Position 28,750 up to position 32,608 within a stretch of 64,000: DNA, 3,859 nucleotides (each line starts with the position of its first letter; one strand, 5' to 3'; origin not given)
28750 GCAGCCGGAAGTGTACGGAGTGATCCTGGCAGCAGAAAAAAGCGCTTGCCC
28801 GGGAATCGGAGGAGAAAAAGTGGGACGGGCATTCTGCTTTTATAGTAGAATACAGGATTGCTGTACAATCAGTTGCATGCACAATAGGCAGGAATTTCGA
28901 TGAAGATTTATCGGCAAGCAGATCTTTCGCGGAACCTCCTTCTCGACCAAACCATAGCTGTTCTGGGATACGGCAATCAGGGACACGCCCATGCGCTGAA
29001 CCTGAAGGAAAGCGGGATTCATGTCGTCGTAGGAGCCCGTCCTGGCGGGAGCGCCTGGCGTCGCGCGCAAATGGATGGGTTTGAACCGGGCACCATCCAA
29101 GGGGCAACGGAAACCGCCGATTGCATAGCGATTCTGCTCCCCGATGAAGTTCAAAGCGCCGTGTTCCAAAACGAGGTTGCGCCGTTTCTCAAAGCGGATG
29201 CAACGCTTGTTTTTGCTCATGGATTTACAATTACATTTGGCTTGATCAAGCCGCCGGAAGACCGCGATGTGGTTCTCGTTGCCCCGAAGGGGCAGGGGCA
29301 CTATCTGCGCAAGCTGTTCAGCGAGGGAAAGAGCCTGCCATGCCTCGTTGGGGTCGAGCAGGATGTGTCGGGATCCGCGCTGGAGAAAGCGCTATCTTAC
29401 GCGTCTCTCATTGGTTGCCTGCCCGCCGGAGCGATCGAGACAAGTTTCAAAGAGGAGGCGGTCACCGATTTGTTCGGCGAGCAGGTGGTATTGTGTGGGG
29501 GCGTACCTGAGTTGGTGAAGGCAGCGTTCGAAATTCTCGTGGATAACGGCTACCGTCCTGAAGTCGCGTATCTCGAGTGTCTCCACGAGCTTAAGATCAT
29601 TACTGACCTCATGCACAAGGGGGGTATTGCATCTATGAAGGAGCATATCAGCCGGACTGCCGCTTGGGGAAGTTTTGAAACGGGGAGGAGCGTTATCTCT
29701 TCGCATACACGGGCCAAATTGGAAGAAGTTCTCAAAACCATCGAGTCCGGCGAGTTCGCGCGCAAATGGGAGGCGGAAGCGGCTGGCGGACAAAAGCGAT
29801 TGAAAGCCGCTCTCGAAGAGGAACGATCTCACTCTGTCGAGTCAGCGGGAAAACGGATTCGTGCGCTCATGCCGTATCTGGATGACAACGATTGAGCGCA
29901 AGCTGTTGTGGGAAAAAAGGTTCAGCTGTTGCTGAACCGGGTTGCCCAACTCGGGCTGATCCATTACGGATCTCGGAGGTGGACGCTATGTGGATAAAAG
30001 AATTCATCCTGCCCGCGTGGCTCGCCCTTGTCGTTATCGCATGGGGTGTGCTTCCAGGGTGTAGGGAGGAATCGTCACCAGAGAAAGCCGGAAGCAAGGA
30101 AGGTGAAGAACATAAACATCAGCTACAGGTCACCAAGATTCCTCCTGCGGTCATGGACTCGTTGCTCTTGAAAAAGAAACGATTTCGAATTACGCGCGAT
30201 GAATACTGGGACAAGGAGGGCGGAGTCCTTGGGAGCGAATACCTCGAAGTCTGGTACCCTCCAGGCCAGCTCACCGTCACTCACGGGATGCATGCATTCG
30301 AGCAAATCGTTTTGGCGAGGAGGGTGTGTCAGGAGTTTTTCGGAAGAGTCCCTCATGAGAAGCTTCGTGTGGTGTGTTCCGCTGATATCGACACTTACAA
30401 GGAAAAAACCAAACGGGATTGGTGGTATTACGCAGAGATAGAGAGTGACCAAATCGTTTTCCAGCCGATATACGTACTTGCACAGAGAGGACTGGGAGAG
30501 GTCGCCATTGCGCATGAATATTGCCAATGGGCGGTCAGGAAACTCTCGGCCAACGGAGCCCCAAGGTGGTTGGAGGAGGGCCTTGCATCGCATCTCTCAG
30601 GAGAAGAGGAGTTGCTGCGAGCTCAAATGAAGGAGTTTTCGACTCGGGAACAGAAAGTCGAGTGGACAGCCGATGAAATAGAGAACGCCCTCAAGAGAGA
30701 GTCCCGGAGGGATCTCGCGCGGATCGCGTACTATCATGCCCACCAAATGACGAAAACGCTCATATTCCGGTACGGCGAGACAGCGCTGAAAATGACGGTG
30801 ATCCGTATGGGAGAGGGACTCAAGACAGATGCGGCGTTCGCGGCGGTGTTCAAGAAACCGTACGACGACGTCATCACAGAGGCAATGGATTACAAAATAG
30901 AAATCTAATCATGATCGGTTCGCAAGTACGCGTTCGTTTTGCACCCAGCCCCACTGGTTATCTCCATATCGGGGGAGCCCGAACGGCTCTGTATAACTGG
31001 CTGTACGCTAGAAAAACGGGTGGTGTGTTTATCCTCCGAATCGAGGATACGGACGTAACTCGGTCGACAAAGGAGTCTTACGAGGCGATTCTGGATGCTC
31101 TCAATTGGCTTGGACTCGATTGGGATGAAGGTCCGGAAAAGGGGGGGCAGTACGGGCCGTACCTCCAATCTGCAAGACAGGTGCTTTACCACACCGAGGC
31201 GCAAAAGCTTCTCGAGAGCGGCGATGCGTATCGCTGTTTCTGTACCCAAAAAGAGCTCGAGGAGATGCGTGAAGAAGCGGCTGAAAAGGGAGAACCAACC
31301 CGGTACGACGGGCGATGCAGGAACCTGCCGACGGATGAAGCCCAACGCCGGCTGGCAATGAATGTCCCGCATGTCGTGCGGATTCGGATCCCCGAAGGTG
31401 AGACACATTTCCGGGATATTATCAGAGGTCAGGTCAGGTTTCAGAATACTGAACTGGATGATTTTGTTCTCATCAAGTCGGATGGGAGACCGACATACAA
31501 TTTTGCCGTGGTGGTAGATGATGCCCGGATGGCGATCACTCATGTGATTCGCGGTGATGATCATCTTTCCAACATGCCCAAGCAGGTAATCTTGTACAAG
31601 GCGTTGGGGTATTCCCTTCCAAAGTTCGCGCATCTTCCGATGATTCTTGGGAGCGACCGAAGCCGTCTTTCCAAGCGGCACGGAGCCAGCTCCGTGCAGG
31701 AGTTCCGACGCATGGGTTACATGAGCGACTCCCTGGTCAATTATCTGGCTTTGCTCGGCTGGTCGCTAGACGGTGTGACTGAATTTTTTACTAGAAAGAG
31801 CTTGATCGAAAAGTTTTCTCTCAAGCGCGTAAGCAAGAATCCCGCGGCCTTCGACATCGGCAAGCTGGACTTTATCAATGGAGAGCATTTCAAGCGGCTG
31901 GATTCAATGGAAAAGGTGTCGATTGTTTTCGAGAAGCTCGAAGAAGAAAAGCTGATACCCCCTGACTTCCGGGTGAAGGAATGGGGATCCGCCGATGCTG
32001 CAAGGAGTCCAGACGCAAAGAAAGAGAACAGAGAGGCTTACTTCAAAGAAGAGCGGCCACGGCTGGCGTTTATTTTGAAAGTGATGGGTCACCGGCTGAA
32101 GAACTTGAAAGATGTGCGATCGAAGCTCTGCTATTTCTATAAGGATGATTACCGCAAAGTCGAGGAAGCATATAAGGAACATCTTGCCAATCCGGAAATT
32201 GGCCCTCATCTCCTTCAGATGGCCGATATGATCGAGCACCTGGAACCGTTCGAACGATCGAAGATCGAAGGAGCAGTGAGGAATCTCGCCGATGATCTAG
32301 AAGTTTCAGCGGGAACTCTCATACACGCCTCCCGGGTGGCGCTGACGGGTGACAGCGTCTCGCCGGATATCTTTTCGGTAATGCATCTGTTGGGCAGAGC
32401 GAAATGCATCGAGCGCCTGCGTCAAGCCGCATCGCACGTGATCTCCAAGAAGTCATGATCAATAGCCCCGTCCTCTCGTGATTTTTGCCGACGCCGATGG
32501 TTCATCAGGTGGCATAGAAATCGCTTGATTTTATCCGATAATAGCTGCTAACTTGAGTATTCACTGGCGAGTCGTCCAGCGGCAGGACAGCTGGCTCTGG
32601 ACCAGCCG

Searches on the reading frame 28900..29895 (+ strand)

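Call 63: search_protein_families(library=pfam, proteins=[window:28900-29895:+], max_evalue=0.00001)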
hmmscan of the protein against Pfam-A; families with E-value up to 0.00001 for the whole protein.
window:28900-29895:+ (331 aa): 2 families
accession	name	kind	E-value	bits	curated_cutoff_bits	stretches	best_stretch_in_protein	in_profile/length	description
PF07991.19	KARI_N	-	5e-62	208.8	20.6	1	14-177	2-165/165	Acetohydroxy acid isomeroreductase, NADPH-binding domain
PF01450.25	KARI_C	-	4.8e-51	173.3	29.1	1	183-325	1-143/144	Ketol-acid reductoisomerase, C-terminal domain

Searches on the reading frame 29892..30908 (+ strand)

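Call 63: search_protein_families(library=pfam, proteins=[window:29892-30908:+], max_evalue=0.00001)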
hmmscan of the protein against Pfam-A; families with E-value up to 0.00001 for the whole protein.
window:29892-30908:+ (338 aa): 1 family
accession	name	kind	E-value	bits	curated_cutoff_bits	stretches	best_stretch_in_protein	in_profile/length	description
PF13485.12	Peptidase_MA_2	-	8.4e-06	26.2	32.4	0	201-320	65-184/201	Peptidase MA superfamily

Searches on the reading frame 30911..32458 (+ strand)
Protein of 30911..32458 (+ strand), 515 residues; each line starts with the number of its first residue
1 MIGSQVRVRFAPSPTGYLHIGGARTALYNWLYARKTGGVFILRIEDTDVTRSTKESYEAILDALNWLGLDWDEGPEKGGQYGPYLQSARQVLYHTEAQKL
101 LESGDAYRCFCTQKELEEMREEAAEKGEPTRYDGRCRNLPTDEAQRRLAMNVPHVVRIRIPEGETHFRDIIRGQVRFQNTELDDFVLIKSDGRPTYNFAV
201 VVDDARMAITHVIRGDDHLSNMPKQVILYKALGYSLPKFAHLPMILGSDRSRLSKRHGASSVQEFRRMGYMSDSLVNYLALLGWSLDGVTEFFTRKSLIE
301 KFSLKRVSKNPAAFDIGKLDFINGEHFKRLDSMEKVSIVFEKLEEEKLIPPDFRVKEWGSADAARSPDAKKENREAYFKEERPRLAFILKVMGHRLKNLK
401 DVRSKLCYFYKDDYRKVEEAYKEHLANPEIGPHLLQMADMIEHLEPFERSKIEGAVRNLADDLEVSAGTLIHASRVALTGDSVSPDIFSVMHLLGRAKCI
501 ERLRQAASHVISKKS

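Call 63: search_protein_families(library=pfam, proteins=[window:30911-32458:+], max_evalue=0.00001)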
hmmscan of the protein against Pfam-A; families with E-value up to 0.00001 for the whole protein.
window:30911-32458:+ (515 aa): 2 families
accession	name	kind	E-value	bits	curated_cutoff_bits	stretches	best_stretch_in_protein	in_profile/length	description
PF00749.27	tRNA-synt_1c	-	1.7e-105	352.9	23.4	1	5-320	1-313/314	tRNA synthetases class I (E and Q), catalytic domain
PF19269.4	Anticodon_2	-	9.9e-25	88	23.6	1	379-506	10-140/141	Anticodon binding domain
